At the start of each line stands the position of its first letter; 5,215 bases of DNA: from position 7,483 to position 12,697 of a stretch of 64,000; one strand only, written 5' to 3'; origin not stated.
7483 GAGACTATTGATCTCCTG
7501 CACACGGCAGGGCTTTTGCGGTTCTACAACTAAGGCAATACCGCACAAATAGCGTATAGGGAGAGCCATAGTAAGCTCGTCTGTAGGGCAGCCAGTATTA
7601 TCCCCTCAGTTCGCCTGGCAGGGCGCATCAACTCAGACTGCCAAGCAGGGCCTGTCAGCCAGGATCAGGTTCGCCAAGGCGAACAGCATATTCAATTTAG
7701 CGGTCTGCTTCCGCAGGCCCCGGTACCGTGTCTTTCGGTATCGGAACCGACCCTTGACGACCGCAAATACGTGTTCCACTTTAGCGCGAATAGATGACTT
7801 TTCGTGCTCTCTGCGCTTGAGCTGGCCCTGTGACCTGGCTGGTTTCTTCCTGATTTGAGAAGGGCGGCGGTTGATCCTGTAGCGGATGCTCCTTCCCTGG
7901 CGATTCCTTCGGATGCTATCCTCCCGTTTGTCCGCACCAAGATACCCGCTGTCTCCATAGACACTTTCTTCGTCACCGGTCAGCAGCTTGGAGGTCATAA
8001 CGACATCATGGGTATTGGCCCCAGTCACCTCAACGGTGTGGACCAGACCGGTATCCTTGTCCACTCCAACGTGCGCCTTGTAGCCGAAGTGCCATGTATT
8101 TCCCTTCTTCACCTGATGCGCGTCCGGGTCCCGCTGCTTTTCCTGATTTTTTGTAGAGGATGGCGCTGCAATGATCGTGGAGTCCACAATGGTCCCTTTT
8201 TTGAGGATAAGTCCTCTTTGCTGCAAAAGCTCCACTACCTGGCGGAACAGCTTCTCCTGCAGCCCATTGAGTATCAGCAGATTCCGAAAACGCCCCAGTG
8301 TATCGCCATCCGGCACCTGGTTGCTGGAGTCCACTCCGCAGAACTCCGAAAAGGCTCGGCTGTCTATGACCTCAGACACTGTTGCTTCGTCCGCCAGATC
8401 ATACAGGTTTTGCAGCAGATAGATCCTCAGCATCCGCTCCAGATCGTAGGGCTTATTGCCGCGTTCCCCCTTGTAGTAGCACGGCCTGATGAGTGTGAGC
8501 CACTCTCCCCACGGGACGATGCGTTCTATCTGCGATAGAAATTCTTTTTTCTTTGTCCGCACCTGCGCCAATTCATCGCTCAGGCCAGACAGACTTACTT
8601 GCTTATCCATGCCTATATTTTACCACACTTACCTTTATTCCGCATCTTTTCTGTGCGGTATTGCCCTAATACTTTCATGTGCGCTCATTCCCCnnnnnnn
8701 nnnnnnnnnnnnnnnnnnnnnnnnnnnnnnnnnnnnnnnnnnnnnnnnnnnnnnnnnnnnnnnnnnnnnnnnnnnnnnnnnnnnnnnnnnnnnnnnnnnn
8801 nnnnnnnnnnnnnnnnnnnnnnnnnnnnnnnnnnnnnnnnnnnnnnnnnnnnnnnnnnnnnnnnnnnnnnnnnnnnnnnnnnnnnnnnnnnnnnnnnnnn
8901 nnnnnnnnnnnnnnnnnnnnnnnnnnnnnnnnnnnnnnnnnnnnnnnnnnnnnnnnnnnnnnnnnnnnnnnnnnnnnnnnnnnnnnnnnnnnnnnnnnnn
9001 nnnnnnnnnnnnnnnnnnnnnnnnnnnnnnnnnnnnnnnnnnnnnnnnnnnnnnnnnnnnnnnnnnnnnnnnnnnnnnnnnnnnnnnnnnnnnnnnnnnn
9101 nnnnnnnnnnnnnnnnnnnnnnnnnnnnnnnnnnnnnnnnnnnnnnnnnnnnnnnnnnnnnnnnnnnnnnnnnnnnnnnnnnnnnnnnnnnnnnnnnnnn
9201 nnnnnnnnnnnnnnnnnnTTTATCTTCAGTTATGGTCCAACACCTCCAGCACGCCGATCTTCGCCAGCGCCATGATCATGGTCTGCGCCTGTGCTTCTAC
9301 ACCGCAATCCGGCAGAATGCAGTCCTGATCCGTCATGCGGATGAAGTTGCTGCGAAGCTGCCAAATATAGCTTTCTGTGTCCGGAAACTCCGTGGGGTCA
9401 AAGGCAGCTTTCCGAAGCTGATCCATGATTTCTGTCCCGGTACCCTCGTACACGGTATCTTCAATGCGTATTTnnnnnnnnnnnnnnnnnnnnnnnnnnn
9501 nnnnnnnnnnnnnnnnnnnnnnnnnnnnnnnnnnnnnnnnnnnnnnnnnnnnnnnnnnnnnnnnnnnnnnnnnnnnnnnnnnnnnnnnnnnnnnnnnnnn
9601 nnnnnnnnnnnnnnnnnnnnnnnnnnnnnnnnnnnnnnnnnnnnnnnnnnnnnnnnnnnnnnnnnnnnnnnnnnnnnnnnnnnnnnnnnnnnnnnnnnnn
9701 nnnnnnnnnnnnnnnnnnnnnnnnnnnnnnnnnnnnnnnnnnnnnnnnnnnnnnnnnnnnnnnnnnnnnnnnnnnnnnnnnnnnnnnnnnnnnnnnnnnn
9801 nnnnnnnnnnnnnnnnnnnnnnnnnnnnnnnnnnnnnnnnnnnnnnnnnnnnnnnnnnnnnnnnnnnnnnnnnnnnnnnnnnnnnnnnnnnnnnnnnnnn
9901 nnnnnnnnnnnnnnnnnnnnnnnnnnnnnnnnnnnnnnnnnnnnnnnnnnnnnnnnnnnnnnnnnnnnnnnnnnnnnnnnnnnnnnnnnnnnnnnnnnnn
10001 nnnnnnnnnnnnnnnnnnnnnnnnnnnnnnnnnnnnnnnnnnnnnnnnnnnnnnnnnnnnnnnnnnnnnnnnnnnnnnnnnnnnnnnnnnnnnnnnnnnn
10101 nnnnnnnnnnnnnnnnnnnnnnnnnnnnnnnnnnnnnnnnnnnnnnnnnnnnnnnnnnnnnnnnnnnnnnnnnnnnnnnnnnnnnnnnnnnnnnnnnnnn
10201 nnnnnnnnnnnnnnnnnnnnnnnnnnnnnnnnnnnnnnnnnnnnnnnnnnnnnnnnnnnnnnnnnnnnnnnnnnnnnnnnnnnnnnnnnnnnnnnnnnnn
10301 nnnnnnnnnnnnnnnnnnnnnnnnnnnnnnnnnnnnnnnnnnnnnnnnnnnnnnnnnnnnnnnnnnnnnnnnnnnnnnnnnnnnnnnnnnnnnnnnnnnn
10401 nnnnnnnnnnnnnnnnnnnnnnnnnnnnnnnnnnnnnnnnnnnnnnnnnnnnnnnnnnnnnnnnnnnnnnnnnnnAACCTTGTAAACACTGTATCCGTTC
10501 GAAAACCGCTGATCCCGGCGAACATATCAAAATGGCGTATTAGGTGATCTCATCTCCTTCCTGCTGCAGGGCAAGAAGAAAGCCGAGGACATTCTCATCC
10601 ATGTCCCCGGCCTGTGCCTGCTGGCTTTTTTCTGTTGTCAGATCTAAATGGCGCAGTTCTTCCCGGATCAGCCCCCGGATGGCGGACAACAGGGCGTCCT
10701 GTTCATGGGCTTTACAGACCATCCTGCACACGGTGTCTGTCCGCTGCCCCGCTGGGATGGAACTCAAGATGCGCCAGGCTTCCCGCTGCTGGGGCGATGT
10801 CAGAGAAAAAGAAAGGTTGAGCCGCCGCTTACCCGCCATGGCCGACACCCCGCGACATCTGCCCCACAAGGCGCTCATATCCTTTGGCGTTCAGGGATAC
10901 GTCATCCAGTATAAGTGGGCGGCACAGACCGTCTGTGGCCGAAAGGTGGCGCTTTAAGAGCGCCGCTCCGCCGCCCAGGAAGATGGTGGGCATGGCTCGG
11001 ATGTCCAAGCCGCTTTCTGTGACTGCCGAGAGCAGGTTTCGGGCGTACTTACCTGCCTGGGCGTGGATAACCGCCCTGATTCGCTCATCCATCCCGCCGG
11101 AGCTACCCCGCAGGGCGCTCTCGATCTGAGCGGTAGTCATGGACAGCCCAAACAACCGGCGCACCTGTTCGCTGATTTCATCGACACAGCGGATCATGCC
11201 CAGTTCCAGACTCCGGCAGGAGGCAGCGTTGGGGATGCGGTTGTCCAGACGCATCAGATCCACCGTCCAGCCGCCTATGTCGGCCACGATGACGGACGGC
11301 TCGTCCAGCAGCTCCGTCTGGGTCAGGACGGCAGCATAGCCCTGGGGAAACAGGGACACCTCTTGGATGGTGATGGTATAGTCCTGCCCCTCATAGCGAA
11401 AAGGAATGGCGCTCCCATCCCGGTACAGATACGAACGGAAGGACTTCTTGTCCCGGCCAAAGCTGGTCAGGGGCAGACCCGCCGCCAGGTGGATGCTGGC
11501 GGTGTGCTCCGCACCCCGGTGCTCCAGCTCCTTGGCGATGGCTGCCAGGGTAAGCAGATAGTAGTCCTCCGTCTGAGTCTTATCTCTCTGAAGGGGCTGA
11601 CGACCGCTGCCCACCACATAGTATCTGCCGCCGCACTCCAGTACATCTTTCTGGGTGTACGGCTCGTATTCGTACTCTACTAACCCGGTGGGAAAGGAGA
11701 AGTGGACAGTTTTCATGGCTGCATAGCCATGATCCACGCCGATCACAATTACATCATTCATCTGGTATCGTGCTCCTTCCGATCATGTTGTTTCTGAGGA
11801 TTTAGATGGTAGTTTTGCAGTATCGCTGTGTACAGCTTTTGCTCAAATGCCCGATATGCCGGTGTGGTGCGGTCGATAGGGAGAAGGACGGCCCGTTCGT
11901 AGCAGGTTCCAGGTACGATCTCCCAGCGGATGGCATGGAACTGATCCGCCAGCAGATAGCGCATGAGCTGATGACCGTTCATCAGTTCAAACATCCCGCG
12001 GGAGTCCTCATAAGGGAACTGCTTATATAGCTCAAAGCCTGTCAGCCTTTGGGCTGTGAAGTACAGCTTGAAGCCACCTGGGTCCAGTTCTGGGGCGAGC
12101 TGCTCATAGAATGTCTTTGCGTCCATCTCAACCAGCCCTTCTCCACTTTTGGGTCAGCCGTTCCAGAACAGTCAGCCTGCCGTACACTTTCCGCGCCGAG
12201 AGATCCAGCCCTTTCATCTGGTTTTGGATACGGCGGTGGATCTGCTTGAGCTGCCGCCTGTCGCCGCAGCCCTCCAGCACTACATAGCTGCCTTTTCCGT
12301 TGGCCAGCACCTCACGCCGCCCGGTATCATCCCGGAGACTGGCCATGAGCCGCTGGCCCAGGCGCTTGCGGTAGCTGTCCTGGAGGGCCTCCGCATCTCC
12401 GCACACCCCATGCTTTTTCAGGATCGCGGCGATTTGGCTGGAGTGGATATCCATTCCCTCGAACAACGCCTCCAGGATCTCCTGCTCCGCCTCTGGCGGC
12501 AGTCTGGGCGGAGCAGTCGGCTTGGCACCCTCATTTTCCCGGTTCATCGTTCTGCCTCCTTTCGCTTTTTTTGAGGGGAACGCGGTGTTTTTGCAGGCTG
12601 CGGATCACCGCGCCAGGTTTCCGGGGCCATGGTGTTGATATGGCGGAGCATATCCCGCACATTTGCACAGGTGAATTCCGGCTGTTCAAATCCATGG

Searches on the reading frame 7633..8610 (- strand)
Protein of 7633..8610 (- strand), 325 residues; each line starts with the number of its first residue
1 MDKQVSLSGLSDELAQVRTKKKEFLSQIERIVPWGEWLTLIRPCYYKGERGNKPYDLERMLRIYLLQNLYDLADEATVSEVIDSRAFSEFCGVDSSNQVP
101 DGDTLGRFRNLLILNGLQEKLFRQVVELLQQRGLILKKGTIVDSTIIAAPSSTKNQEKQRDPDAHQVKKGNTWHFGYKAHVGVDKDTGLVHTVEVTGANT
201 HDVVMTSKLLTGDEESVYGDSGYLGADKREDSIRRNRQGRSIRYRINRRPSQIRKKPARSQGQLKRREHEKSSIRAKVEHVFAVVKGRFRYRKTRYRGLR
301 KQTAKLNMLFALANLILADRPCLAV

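Call 3: search_protein_families(library=pfam, proteins=[window:7633-8610:-], max_evalue=0.01)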
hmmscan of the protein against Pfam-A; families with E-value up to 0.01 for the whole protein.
window:7633-8610:- (325 aa): 5 families
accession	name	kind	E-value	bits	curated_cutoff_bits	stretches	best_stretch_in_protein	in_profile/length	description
PF01609.27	DDE_Tnp_1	-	1.1e-29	104.1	23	1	138-315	5-200/200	Transposase DDE domain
PF05598.16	DUF772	-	8e-18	64.7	23.1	1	51-125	1-74/74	Transposase domain (DUF772)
PF13612.12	DDE_Tnp_1_3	-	3.4e-09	37.3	27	1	140-227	8-95/155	Transposase DDE domain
PF13359.12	DDE_Tnp_4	-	3.7e-07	30.3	24.8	1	159-299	16-141/158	DDE superfamily endonuclease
PF13751.12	DDE_Tnp_1_6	-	1.2e-06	29.2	25.1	1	235-315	44-121/125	Transposase DDE domain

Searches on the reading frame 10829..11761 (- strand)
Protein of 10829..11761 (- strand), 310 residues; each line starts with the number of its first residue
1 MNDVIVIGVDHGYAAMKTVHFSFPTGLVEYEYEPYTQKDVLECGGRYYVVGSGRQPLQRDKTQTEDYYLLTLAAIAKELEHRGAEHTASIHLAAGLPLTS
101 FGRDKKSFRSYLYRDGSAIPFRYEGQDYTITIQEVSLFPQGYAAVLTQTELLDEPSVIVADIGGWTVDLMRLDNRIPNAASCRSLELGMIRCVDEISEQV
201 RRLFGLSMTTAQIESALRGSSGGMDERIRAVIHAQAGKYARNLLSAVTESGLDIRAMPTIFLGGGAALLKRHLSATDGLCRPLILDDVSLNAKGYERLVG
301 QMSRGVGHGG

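Call 23: search_protein_families(library=pfam, proteins=[window:10829-11761:-], max_evalue=0.01)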
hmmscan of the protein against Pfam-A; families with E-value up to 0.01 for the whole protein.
window:10829-11761:- (310 aa): 3 families
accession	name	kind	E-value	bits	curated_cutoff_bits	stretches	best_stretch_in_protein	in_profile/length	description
PF17989.7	ALP_N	-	3.2e-12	47.3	26.3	1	8-142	1-147/148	Actin like proteins N terminal domain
PF21522.3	MreB-like_C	-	8.4e-08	33.3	27.8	1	159-274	1-122/123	Archaeal actin homologue MreB-like, C-terminal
PF22128.2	Alp7A_like_C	-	0.002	18.4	22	0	157-201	2-46/156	Alp7A C-terminal domain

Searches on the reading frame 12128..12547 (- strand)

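Call 23: search_protein_families(library=pfam, proteins=[window:12128-12547:-], max_evalue=0.01)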
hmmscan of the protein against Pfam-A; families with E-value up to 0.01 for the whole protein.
window:12128-12547:- (139 aa): 1 family
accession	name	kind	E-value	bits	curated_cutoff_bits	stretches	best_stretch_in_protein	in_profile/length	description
PF13565.12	HTH_32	-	0.0008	20.3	33.7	0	10-48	23-62/73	Homeodomain-like domain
